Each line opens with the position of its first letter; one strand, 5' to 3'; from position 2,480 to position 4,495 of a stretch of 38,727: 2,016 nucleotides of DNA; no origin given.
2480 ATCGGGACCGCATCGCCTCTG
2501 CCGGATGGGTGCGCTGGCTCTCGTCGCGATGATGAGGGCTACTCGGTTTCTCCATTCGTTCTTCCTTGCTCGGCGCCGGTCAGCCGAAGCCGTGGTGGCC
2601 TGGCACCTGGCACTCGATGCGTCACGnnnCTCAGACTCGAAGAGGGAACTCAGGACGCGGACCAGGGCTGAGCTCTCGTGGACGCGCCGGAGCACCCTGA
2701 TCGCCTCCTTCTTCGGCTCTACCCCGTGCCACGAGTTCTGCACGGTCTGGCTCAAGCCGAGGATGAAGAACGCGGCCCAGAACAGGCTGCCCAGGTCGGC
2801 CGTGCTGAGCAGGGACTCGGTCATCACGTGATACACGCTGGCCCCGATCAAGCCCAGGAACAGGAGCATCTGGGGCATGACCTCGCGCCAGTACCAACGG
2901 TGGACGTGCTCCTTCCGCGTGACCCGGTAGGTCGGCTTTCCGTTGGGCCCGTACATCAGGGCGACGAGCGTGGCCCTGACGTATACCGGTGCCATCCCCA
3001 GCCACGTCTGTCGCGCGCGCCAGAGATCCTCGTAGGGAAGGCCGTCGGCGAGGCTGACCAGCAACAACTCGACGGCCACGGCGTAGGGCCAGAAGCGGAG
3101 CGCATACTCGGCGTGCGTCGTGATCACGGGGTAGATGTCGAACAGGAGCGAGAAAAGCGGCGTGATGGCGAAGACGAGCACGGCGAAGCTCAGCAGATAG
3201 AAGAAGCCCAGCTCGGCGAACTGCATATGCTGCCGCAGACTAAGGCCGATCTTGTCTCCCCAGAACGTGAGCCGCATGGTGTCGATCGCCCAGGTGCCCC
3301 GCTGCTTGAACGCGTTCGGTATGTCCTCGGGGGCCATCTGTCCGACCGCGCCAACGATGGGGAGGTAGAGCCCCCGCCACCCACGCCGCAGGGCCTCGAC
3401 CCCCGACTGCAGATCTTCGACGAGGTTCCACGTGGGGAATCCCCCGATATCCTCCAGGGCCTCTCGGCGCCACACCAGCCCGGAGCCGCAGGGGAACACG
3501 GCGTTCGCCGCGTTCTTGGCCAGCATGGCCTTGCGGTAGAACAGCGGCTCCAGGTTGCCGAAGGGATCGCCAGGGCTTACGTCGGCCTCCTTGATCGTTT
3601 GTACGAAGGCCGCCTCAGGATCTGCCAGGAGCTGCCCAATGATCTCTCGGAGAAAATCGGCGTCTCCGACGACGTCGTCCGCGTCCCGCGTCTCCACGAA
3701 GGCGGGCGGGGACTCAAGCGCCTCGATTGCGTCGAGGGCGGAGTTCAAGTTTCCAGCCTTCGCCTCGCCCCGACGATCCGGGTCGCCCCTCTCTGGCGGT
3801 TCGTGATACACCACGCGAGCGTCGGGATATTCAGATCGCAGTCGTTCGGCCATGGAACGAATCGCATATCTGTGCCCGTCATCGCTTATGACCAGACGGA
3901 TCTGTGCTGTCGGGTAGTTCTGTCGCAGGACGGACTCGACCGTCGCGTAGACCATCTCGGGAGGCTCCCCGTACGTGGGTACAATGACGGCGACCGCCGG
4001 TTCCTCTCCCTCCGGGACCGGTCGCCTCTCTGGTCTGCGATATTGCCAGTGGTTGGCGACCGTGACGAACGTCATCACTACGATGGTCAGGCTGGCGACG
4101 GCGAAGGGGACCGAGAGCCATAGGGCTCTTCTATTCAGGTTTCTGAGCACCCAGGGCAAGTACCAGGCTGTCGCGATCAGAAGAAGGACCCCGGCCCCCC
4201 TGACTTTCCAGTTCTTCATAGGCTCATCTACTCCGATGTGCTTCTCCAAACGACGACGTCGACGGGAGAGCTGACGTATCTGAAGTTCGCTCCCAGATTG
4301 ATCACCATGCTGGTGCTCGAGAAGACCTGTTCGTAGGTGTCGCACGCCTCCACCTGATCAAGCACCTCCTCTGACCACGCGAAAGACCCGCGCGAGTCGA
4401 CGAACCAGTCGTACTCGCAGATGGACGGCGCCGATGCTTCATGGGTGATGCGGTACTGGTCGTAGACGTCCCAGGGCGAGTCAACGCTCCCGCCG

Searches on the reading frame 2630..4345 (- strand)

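Call 24: search_protein_families(library=pfam, proteins=[window:2630-4345:-], max_evalue=0.0001)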
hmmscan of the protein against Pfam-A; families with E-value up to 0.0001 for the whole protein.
window:2630-4345:- (572 aa): 5 families
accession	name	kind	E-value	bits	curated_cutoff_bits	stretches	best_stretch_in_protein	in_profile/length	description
PF13641.12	Glyco_tranf_2_3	-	8.3e-23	82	27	1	116-353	1-228/230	Glycosyltransferase like family 2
PF13632.12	Glyco_trans_2_3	-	2.6e-17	63.7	27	1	221-414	6-183/198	Glycosyl transferase family group 2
PF00535.33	Glycos_transf_2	-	1.2e-12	48.6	23.3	1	120-301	2-168/168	Glycosyl transferase family 2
PF03552.20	Cellulose_synt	-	1e-09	38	24.7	0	308-450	422-574/722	Cellulose synthase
PF13506.12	Glyco_transf_21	-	5.7e-05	23.1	21.7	0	224-325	40-144/174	Glycosyl transferase family 21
